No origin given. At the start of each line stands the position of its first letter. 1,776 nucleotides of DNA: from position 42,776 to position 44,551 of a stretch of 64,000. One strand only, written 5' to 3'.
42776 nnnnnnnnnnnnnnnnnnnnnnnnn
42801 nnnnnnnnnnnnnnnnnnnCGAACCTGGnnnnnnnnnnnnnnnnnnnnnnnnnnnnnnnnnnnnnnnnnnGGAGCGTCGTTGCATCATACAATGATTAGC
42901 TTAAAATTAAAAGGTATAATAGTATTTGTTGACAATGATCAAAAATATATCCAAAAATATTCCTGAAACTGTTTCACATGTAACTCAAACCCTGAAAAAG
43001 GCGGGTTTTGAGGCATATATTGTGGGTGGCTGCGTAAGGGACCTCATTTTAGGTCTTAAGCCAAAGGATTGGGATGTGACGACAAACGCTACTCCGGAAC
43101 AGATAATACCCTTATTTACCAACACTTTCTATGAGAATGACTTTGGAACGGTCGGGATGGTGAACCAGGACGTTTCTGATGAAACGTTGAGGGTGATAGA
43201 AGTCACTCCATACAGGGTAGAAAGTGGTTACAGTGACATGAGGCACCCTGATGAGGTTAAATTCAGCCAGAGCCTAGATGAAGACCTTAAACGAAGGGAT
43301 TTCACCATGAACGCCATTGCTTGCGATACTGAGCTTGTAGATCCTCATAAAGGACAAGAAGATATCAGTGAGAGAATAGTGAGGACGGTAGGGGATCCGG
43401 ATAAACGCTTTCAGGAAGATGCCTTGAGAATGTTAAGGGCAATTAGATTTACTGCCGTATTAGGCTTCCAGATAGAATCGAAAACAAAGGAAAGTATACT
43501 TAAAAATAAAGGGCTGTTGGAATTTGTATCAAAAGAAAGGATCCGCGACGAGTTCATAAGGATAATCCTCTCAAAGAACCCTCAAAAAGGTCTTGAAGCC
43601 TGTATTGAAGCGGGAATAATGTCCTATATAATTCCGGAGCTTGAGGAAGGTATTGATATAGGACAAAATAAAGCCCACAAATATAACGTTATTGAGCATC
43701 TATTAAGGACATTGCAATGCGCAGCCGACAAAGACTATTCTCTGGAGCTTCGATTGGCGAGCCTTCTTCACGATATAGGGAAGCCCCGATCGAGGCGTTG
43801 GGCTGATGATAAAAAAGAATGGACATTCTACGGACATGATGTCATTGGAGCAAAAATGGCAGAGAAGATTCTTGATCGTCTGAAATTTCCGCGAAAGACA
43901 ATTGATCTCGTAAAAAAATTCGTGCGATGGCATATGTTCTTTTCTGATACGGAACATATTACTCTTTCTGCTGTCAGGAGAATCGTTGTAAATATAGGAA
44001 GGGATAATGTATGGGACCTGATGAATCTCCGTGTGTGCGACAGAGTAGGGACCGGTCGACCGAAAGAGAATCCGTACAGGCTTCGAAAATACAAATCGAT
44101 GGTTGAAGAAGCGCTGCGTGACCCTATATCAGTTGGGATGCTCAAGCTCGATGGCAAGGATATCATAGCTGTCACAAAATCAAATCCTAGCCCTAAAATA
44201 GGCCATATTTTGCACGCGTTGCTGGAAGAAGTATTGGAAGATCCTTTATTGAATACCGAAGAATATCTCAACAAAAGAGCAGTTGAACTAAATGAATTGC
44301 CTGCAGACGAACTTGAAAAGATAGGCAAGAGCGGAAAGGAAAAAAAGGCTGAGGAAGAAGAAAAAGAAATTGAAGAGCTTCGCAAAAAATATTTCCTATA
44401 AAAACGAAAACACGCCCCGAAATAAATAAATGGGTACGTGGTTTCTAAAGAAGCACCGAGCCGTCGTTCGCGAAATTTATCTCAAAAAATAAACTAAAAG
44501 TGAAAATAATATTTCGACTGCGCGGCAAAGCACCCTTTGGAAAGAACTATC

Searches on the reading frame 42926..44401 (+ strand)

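Call 73: search_protein_families(library=pfam, proteins=[window:42926-44401:+], max_evalue=0.0001)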
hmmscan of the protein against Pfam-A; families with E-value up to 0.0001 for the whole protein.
window:42926-44401:+ (491 aa): 4 families
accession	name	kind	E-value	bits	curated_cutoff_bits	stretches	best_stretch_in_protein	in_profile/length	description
PF01743.26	PolyA_pol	-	2.5e-33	115.5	23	1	30-153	1-126/126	Poly A polymerase head domain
PF12627.12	PolyA_pol_RNAbd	-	8.6e-18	64.3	22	1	180-241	1-62/64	Probable RNA and SrmB- binding site of polymerase A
PF01966.28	HD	-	2.3e-13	50.9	22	1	255-346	1-101/116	HD domain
PF13735.12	tRNA_NucTran2_2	-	2.4e-07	31.3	27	1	296-449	7-146/149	tRNA nucleotidyltransferase domain 2 putative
